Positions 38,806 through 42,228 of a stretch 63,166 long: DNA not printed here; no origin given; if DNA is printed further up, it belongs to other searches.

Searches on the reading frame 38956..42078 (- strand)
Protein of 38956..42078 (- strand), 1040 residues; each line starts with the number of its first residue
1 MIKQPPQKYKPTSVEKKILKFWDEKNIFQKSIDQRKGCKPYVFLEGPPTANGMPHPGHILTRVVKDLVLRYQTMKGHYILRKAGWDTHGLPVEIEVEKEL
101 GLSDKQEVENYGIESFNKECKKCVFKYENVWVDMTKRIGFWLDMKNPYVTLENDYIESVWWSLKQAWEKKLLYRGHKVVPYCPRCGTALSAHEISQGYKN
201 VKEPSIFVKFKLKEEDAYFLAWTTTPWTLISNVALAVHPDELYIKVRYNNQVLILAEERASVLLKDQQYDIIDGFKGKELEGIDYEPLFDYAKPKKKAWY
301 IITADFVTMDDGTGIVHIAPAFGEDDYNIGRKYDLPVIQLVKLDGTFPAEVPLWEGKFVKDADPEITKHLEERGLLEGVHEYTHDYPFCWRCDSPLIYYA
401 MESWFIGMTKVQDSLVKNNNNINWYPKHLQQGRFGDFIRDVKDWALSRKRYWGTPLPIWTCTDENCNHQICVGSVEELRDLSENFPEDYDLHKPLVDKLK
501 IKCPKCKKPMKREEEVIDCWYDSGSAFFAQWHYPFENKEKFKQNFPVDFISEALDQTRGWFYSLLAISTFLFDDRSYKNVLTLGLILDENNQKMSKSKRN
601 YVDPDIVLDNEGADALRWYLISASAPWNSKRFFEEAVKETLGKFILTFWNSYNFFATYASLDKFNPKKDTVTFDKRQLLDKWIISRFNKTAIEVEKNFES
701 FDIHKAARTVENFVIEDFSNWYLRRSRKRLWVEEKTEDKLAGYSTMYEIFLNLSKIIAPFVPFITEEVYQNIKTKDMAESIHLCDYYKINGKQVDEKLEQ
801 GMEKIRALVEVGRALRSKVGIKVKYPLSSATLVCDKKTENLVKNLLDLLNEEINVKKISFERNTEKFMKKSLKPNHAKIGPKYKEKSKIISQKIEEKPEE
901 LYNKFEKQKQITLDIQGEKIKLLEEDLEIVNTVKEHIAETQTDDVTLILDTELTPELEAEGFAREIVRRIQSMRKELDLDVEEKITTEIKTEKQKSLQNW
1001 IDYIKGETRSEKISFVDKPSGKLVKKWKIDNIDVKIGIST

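Call 11: search_protein_families(library=pfam, proteins=[window:38956-42078:-], max_evalue=0.001)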
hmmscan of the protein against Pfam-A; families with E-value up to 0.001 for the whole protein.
window:38956-42078:- (1040 aa): 5 families
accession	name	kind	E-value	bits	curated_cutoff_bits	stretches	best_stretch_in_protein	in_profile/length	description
PF00133.28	tRNA-synt_1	-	3.5e-129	431.6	22.7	1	17-624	1-406/414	tRNA synthetases class I (I, L, M and V)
PF19302.4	DUF5915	-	1.2e-38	133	27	1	847-1039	2-193/195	Domain of unknown function (DUF5915)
PF08264.19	Anticodon_1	-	2.4e-35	122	25.1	1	680-828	1-145/148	Anticodon-binding domain of tRNA ligase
PF09334.17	tRNA-synt_1g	-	2.9e-18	66.2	20.1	2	50-186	10-143/391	tRNA synthetases class I (M)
PF13603.12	tRNA-synt_1_2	-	1.8e-06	28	25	1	208-344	12-143/185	Leucyl-tRNA synthetase, editing domain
